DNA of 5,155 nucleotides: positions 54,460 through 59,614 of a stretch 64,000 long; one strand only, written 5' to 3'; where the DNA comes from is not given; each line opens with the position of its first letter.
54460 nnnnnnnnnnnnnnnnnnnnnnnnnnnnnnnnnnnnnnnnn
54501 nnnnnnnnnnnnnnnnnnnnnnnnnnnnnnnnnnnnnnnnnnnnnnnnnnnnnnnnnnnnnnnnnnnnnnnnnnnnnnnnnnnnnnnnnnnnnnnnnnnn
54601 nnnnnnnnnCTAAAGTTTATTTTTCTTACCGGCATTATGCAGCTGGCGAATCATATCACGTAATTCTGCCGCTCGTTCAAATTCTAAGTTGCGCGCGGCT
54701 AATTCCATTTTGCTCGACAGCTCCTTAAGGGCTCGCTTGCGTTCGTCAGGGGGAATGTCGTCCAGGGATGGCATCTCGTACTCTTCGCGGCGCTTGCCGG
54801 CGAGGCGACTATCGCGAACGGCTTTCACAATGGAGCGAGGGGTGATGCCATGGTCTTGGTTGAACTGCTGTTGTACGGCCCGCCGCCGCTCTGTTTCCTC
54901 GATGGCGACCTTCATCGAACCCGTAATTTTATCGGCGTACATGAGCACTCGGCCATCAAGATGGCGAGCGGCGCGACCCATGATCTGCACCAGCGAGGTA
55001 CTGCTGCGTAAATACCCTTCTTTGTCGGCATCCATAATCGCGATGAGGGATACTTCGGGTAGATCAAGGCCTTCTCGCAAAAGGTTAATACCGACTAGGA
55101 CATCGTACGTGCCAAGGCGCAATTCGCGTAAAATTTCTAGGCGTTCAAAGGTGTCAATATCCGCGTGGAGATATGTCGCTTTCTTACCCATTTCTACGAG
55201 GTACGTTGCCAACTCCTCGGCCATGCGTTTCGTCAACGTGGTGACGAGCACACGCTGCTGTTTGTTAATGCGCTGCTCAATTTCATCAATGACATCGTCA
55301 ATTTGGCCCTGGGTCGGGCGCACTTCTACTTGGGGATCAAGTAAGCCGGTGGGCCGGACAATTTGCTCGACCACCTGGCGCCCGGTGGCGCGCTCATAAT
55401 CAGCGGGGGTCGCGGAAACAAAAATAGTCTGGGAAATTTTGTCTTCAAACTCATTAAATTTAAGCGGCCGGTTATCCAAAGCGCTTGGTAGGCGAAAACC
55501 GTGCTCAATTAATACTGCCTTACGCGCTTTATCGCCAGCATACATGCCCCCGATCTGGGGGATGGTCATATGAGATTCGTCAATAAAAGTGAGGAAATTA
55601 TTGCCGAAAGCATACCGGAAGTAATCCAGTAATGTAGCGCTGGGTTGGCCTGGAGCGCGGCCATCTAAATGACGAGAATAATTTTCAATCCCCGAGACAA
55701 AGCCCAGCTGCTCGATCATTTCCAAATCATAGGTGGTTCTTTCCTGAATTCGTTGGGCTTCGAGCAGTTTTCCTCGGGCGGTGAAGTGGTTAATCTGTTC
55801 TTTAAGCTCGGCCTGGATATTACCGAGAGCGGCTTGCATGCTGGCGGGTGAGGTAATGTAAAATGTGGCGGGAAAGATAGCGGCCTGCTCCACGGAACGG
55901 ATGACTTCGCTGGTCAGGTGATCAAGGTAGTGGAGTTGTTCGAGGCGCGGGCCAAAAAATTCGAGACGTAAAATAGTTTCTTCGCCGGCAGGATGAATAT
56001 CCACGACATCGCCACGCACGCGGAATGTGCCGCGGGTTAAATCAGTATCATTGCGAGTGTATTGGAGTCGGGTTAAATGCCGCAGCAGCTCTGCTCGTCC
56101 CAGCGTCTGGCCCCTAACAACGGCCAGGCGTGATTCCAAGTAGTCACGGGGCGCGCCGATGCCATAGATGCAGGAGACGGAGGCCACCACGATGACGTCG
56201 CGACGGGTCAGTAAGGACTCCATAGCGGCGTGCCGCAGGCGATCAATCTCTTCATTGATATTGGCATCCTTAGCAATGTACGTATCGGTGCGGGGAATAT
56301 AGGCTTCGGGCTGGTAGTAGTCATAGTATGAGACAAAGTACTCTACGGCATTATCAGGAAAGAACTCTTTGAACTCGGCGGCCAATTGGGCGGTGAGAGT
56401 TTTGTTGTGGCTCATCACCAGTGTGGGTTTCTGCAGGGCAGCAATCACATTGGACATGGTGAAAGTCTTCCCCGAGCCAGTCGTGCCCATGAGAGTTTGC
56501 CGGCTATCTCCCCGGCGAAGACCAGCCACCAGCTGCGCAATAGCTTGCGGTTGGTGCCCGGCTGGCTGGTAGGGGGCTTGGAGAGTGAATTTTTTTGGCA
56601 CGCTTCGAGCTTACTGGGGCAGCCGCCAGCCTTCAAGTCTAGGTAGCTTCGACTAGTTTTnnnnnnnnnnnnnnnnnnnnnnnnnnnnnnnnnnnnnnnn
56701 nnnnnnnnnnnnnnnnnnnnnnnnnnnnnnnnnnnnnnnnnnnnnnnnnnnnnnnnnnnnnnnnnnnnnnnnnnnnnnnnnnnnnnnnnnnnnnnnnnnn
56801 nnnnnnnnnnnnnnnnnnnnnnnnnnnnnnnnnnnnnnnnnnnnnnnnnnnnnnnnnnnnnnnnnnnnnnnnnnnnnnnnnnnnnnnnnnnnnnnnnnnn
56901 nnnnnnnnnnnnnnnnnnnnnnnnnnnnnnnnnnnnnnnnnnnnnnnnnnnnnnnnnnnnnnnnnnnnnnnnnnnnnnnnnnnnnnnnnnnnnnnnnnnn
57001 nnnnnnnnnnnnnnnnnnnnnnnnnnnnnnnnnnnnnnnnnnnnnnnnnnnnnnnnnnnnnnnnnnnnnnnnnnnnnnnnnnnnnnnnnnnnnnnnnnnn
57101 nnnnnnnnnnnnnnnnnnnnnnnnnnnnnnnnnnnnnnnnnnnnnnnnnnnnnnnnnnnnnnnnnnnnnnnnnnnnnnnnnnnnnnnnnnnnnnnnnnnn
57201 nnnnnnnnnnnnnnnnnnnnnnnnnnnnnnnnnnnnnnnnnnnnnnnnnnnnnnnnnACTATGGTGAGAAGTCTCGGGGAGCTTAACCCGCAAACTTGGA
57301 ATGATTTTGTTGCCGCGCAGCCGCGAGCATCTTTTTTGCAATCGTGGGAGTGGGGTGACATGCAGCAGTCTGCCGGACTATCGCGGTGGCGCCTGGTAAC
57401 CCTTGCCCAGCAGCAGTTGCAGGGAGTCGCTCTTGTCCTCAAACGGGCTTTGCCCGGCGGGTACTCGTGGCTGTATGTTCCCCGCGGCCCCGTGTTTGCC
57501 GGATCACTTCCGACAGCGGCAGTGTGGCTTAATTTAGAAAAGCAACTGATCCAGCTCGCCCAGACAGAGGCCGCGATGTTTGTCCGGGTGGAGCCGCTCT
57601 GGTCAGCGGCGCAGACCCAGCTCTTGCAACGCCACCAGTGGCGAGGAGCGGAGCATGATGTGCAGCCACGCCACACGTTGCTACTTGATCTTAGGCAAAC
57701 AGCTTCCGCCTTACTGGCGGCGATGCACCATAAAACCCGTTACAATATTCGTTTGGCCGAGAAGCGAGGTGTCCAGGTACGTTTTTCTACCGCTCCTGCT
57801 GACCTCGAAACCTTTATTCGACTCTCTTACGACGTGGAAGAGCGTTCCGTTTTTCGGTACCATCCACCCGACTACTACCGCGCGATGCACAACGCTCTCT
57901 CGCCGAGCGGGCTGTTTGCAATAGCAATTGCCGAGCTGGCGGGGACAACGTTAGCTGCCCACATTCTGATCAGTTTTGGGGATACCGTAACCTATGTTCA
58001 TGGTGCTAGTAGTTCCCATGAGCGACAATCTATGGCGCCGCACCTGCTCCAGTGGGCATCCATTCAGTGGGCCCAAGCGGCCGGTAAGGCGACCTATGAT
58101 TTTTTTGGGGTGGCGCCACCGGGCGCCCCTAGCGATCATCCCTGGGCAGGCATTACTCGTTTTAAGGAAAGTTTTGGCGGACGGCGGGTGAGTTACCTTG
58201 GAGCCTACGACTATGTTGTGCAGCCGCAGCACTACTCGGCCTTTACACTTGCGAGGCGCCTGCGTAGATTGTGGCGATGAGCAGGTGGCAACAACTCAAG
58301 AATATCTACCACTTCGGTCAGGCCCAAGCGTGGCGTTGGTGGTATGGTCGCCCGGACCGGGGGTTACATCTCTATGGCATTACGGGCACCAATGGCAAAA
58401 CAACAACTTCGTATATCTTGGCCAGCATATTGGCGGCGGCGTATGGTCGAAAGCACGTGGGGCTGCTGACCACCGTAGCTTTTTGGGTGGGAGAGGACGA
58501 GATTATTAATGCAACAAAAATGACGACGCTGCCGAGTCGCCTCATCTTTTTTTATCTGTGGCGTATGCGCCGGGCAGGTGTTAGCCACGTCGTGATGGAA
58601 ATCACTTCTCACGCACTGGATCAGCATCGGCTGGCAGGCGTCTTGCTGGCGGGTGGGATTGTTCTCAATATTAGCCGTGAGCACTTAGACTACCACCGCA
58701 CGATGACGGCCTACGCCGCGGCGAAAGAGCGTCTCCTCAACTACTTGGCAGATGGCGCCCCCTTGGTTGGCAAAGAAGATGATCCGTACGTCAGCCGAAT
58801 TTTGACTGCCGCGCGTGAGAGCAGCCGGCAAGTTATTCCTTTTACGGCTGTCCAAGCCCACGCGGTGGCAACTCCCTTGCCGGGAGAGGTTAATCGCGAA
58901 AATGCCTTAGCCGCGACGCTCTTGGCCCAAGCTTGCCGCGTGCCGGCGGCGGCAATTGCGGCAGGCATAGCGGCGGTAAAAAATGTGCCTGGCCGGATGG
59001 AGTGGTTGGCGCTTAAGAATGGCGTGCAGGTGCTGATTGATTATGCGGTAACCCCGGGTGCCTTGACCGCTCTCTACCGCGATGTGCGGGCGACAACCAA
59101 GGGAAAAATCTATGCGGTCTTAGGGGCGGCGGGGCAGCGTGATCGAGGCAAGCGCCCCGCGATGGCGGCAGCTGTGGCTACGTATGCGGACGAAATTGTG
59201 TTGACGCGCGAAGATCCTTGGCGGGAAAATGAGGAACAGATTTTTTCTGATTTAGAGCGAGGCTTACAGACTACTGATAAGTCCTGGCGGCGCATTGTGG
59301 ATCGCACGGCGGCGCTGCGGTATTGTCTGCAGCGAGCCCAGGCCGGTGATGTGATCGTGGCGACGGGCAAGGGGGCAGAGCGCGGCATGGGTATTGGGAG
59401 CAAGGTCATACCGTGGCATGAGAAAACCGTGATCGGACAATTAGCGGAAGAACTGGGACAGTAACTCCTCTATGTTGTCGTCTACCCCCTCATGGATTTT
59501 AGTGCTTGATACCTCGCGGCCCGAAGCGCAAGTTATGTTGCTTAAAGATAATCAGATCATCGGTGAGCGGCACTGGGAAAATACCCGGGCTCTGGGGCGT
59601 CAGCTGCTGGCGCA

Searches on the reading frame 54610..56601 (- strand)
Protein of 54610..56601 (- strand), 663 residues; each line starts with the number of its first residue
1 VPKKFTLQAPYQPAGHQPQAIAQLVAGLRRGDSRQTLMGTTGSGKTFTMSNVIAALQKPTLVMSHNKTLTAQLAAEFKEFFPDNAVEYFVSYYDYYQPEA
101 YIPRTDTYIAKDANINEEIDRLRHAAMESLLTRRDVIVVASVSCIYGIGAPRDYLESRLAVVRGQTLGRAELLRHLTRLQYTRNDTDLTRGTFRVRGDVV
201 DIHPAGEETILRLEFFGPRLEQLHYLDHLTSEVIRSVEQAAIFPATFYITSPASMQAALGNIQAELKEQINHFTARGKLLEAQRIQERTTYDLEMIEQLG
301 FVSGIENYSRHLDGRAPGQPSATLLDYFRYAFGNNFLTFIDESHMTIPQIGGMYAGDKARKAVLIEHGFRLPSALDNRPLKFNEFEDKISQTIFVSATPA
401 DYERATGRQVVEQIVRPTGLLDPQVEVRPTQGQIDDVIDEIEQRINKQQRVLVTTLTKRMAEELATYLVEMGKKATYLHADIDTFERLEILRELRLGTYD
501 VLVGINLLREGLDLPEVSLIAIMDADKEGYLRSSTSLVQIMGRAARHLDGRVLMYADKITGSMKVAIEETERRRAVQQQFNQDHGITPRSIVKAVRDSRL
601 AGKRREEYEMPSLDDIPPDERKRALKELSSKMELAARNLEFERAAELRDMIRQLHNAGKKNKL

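Call 57: search_protein_families(library=ncbifam, proteins=[window:54610-56601:-], max_evalue=0.00001)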
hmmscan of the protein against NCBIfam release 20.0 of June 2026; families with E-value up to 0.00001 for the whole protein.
window:54610-56601:- (663 aa): 18 families
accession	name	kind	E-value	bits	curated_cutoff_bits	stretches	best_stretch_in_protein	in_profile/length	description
NF003673.1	PRK05298.1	equivalog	0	1014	743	1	4-656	1-652/653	excinuclease ABC subunit UvrB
TIGR00631.1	uvrb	equivalog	5.8e-299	993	750.1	1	4-654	1-657/658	excinuclease ABC subunit UvrB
TIGR00580.2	mfd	equivalog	6.4e-17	61.2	800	1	176-286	1-107/907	transcription-repair coupling factor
NF007966.0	PRK10689.1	equivalog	2.5e-12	45.3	1329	1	29-254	12-223/1148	transcription-repair coupling factor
NF004066.1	PRK05580.1-3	equivalog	7.8e-12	44.3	813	1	458-554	550-654/788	primosomal protein N'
TIGR00595.1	priA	equivalog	2.8e-11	42.7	230.35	1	455-556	272-381/509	replication restart helicase PriA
NF053632.1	heli_RadD_YejH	equivalog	4.7e-11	41.7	720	1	435-551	237-346/573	DNA repair helicase RadD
NF053636.1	DDHlcsCsdAPsy1082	equivalog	5.8e-11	41.6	890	1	448-525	243-320/512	DEAD/DEAH box helicase CsdA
NF053631.1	RNA_helic_CshA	equivalog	7.8e-09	34.9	646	1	445-580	234-365/434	degradosome RNA helicase CshA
TIGR00643.1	recG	equivalog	9e-09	34.6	659.4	0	458-547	470-553/629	ATP-dependent DNA helicase RecG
NF004067.0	PRK05580.1-4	equivalog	1.3e-08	33.7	763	0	475-555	510-602/737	primosomal protein N'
NF004070.0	PRK05580.2-2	equivalog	6.7e-08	31.1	921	0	459-570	496-615/729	primosomal protein N'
NF004069.0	PRK05580.2-1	equivalog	8.8e-08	31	767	0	457-556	389-495/612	primosomal protein N'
NF004068.0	PRK05580.1-5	equivalog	2.2e-07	29.4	1249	0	470-554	565-661/795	primosomal protein N'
NF008169.0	PRK10917.2-3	equivalog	7.2e-07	28.1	555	0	4-85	221-304/610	ATP-dependent DNA helicase RecG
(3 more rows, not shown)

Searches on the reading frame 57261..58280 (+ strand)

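Call 57: search_protein_families(library=ncbifam, proteins=[window:57261-58280:+], max_evalue=0.00001)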
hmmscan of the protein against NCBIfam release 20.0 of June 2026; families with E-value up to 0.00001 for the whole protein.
window:57261-58280:+ (339 aa): 2 families
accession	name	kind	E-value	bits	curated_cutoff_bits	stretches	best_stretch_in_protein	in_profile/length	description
NF047883.1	UAcmpLyAlTFemX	equivalog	9e-23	81.1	500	1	12-327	14-334/337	UDP-N-acetylmuramoylpentapeptide-lysine N(6)-alanyltransferase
TIGR03019.1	pepcterm_femAB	equivalog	9.8e-12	44.5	260.35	1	11-320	1-287/330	FemAB family XrtA/PEP-CTERM system-associated protein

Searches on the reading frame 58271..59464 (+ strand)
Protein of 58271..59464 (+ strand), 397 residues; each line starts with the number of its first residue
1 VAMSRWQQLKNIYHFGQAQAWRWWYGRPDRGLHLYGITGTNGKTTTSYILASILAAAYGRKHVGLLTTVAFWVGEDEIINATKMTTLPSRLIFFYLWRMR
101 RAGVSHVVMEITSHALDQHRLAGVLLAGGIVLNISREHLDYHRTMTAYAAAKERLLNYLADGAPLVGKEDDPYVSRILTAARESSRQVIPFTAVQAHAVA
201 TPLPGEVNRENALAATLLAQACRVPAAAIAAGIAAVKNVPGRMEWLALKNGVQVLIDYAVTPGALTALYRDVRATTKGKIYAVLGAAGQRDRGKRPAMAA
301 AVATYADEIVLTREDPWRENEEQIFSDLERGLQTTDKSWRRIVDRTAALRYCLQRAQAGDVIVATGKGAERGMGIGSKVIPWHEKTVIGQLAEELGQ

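Call 57: search_protein_families(library=ncbifam, proteins=[window:58271-59464:+], max_evalue=0.00001)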
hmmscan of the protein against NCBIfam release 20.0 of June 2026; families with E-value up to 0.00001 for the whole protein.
window:58271-59464:+ (397 aa): 25 families
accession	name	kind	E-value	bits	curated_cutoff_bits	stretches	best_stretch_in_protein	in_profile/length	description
TIGR01085.1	murE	subfamily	1.9e-93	314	257.3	2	193-391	272-470/472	UDP-N-acetylmuramyl-tripeptide synthetase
NF001126.0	PRK00139.1-4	equivalog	1.2e-86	291.3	373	2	195-393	285-483/486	UDP-N-acetylmuramoyl-L-alanyl-D-glutamate--2,6-diaminopimelate ligase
NF001124.0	PRK00139.1-2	equivalog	1.9e-85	287.5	476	2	195-394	294-494/500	UDP-N-acetylmuramoyl-L-alanyl-D-glutamate--2,6-diaminopimelate ligase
NF008896.0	PRK11929.1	equivalog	2.3e-81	274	1023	2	195-388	298-494/965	bifunctional UDP-N-acetylmuramoyl-L-alanyl-D-glutamate--2,6-diaminopimelate ligase MurE/UDP-N-acetylmuramoyl-tripeptide--D-alanyl-D-alanine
NF001123.0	PRK00139.1-1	equivalog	5.9e-67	226.4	586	2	197-393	295-490/493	UDP-N-acetylmuramoyl-L-alanyl-D-glutamate--2,6-diaminopimelate ligase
NF010628.0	PRK14022.1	equivalog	3.5e-54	184.3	536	1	24-371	103-459/483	UDP-N-acetylmuramoyl-L-alanyl-D-glutamate--L-lysine ligase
NF001130.0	PRK00139.2-4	equivalog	4.1e-48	164.4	715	2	201-392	319-511/516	UDP-N-acetylmuramoyl-L-alanyl-D-glutamate--2,6-diaminopimelate ligase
NF001127.0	PRK00139.2-1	equivalog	2.6e-33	115.5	997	2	205-384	323-502/520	UDP-N-acetylmuramoyl-L-alanyl-D-glutamate--2,6-diaminopimelate ligase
NF001129.0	PRK00139.2-3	equivalog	5.6e-32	110.9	762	2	198-384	311-506/517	UDP-N-acetylmuramoyl-L-alanyl-D-glutamate--2,6-diaminopimelate ligase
NF001131.0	PRK00139.2-5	equivalog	2.7e-30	105.6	1000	2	203-370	295-460/483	UDP-N-acetylmuramoyl-L-alanyl-D-glutamate--2,6-diaminopimelate ligase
TIGR02068.2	cya_phycin_syn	equivalog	9.8e-28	96.6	850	2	206-366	682-848/862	cyanophycin synthetase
NF010623.0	PRK14016.1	subfamily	2.3e-24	85.6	877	1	184-365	665-849/871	cyanophycin synthetase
TIGR01087.1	murD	equivalog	6.7e-24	84.7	211.95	1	104-261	152-326/441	UDP-N-acetylmuramoyl-L-alanine--D-glutamate ligase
NF053645.1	pMurC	equivalog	8.1e-19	67.7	560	1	201-311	313-423/492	pseudomurein biosynthesis peptide ligase pMurC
TIGR01143.1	murF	subfamily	1.7e-17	63.5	288.6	1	129-286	153-333/418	UDP-N-acetylmuramoyl-tripeptide--D-alanyl-D-alanine ligase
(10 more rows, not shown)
